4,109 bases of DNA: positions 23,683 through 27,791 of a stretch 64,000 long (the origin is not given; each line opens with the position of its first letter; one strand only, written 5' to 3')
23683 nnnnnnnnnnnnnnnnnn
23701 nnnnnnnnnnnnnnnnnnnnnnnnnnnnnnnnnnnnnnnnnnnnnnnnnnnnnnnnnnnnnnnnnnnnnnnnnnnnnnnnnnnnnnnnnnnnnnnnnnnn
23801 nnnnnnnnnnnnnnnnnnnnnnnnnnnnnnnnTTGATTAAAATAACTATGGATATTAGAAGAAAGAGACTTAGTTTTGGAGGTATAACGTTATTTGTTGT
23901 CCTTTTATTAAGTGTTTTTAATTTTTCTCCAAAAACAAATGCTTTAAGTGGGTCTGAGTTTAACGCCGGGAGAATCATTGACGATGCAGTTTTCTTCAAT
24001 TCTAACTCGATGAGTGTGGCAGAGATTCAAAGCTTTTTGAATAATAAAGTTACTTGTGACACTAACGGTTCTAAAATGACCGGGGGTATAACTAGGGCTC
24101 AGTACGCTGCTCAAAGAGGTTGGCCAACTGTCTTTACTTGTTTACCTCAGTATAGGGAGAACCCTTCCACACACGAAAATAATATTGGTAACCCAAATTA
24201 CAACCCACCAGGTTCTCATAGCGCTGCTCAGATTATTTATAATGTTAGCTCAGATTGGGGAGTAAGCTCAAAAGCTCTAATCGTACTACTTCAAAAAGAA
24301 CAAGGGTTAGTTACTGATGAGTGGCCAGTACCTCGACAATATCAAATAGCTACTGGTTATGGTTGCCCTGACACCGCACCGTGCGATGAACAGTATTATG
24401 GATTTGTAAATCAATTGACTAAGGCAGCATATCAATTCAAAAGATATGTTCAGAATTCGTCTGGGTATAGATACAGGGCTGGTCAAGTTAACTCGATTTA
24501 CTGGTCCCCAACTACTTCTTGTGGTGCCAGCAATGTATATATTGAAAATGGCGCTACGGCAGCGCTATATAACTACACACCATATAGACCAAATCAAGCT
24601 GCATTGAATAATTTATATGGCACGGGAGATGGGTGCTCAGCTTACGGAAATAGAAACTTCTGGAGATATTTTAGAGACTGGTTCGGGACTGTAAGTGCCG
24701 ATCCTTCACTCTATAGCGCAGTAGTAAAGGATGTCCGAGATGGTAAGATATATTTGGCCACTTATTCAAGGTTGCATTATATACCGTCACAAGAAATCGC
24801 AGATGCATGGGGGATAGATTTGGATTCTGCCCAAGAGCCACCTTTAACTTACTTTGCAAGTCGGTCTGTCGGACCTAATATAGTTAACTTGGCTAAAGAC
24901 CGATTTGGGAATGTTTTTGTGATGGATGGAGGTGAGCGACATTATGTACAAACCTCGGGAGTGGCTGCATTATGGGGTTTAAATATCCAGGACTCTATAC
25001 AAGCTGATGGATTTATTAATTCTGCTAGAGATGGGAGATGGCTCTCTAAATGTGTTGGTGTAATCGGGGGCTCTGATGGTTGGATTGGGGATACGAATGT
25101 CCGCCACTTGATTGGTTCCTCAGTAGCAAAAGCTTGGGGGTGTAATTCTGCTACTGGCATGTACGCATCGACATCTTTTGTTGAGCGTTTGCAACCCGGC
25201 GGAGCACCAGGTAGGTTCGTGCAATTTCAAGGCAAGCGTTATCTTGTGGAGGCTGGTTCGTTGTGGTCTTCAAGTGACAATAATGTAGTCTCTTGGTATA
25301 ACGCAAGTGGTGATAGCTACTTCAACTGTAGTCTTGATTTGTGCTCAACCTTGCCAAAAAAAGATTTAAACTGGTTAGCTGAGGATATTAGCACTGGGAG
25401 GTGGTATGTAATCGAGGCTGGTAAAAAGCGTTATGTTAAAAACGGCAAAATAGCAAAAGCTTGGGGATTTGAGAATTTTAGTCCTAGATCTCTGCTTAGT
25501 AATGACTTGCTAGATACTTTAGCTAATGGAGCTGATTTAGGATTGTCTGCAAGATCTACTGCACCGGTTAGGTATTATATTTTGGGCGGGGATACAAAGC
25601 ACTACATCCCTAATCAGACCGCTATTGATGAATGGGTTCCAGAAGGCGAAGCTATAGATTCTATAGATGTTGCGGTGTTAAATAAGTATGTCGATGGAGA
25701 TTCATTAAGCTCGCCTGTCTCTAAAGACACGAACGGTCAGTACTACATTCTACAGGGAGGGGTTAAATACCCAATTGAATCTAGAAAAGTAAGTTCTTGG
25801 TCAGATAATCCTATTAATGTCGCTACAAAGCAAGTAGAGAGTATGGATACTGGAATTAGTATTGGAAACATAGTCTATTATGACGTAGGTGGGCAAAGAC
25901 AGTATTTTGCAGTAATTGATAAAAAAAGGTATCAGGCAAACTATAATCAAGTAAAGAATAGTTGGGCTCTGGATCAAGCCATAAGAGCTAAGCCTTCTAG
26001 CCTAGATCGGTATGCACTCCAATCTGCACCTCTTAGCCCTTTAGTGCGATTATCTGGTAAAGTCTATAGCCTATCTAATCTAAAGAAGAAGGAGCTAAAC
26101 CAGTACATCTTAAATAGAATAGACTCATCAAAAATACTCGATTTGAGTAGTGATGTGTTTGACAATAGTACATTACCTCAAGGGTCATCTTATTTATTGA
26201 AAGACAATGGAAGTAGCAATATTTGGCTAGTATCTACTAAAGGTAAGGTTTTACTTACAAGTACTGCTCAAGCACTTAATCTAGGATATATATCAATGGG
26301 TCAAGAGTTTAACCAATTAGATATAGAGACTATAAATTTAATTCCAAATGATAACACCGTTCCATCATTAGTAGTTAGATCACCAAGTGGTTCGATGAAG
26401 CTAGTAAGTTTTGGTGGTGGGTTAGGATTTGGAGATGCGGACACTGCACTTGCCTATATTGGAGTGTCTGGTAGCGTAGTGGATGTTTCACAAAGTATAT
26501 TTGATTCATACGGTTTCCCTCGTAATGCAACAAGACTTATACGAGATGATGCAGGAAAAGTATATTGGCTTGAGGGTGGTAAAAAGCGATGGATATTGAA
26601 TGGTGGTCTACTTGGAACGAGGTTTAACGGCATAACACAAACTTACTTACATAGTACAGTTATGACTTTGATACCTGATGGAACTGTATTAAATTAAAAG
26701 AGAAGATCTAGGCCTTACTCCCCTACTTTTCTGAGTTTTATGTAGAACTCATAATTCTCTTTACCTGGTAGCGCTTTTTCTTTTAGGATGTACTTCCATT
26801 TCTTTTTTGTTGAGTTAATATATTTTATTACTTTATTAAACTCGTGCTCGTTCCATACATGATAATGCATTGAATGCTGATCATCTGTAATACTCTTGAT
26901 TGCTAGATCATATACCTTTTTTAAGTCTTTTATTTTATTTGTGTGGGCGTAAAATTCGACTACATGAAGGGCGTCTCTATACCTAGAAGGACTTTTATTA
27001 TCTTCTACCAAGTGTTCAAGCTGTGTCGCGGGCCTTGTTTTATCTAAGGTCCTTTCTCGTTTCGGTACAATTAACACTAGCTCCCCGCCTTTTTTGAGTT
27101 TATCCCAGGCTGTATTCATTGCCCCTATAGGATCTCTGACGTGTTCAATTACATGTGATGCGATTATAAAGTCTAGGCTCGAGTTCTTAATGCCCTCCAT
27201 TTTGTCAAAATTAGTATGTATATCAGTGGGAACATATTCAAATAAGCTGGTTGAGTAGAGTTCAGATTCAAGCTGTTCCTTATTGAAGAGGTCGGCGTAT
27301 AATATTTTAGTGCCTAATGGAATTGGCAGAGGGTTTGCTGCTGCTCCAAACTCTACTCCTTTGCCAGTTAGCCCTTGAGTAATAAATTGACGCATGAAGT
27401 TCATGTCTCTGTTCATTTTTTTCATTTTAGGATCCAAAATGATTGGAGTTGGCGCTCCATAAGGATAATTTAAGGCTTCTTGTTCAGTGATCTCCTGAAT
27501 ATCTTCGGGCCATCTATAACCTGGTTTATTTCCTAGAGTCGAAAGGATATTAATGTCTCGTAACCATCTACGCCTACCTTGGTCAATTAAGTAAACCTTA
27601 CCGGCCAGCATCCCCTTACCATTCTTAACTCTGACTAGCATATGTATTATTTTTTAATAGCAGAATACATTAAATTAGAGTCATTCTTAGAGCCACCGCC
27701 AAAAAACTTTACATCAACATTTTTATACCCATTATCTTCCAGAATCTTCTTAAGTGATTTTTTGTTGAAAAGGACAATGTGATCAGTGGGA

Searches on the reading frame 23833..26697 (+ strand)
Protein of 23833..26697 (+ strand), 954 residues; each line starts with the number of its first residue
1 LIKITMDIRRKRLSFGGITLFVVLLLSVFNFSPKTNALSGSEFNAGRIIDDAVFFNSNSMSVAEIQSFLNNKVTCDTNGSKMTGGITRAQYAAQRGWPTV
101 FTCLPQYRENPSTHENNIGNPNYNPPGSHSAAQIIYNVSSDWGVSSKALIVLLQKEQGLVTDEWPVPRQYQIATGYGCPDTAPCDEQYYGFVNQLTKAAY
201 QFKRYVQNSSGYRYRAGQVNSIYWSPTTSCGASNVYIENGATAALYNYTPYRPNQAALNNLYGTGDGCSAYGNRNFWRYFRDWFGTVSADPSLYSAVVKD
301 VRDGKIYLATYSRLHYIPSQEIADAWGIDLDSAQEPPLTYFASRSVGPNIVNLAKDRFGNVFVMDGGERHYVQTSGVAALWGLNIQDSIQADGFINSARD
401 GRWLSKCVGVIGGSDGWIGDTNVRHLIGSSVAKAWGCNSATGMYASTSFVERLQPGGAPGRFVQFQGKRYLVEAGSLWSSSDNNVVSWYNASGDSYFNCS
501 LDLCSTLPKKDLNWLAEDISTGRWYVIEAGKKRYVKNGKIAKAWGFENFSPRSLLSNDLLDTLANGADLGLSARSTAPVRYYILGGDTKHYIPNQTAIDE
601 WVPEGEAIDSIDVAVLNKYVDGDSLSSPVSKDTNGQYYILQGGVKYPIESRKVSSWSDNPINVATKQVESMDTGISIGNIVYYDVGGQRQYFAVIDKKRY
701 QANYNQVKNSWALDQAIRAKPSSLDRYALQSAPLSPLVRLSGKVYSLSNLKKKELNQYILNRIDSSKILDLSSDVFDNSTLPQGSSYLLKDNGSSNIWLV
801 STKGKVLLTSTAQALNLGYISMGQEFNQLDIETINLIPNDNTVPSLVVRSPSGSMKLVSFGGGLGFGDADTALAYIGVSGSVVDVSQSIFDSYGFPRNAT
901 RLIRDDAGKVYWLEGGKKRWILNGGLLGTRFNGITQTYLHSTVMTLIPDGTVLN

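Call 13: search_protein_families(library=pfam, proteins=[window:23833-26697:+], max_evalue=0.001)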
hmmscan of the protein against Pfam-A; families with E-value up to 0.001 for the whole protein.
window:23833-26697:+ (954 aa): 0 families

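Call 74: search_solved_structures(query=window:23833-26697:+, max_evalue=1)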
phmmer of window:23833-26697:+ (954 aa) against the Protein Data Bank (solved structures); distinct sequences matched with E-value up to 1: 4.
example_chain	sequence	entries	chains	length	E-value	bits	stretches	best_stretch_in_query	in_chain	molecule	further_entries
4iyp_C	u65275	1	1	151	0.74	10.8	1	257-285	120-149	Serine/threonine-protein phosphatase 2A catalytic subunit alpha isoform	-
6nts_C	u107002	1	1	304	0.93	10.5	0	257-286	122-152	Serine/threonine-protein phosphatase 2A catalytic subunit alpha isoform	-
2iae_C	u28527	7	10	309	0.95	10.5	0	257-286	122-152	Serine/threonine-protein phosphatase 2A catalytic subunit alpha isoform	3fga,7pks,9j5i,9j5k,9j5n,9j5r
8rbx_q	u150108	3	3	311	0.96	10.5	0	257-286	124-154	Serine/threonine-protein phosphatase 2A catalytic subunit alpha isoform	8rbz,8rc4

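Call 75: search_protein_families(library=ncbifam, proteins=[window:23833-26697:+], max_evalue=0.001)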
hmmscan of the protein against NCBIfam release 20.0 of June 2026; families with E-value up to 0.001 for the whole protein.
window:23833-26697:+ (954 aa): 0 families

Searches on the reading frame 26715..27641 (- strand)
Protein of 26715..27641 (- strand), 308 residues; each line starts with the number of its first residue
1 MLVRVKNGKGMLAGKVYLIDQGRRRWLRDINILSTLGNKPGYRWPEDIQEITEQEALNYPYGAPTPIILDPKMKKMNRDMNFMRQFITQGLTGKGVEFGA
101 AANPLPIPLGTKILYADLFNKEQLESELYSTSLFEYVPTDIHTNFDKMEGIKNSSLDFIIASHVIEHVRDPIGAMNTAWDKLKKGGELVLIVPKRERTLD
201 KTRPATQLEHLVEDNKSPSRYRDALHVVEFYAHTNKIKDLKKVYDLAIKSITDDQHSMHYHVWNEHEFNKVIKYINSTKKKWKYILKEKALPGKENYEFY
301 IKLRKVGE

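Call 4: search_protein_families(library=pfam, proteins=[window:26715-27641:-], max_evalue=0.01)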
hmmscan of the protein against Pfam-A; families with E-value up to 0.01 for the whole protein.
window:26715-27641:- (308 aa): 4 families
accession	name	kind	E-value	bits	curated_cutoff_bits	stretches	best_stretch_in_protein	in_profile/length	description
PF13489.12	Methyltransf_23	-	9.6e-10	38.9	27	1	130-221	46-145/164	Methyltransferase domain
PF08241.18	Methyltransf_11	-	1.5e-05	26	21.2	1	141-190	47-95/95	Methyltransferase domain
PF08242.18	Methyltransf_12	-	0.00015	22.9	30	1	129-188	46-98/98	Methyltransferase domain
PF13847.12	Methyltransf_31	-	0.00022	21.4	27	1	147-217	65-128/145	Methyltransferase domain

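Call 5: search_protein_families(library=ncbifam, proteins=[window:26715-27641:-], max_evalue=0.01)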
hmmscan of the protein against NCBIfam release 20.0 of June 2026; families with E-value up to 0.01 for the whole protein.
window:26715-27641:- (308 aa): 3 families
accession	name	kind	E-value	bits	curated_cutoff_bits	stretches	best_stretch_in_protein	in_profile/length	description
TIGR01983.1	UbiG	equivalog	0.00061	19.1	102.95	1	146-191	107-152/228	bifunctional 2-polyprenyl-6-hydroxyphenol methylase/3-demethylubiquinol 3-O-methyltransferase UbiG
TIGR00452.1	TIGR00452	equivalog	0.0016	17.3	275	1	148-190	175-219/316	tRNA 5-methoxyuridine(34)/uridine 5-oxyacetic acid(34) synthase CmoB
NF008264.0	PRK11036.1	equivalog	0.0095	15.4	366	0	141-210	98-167/261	tRNA uridine 5-oxyacetic acid(34) methyltransferase CmoM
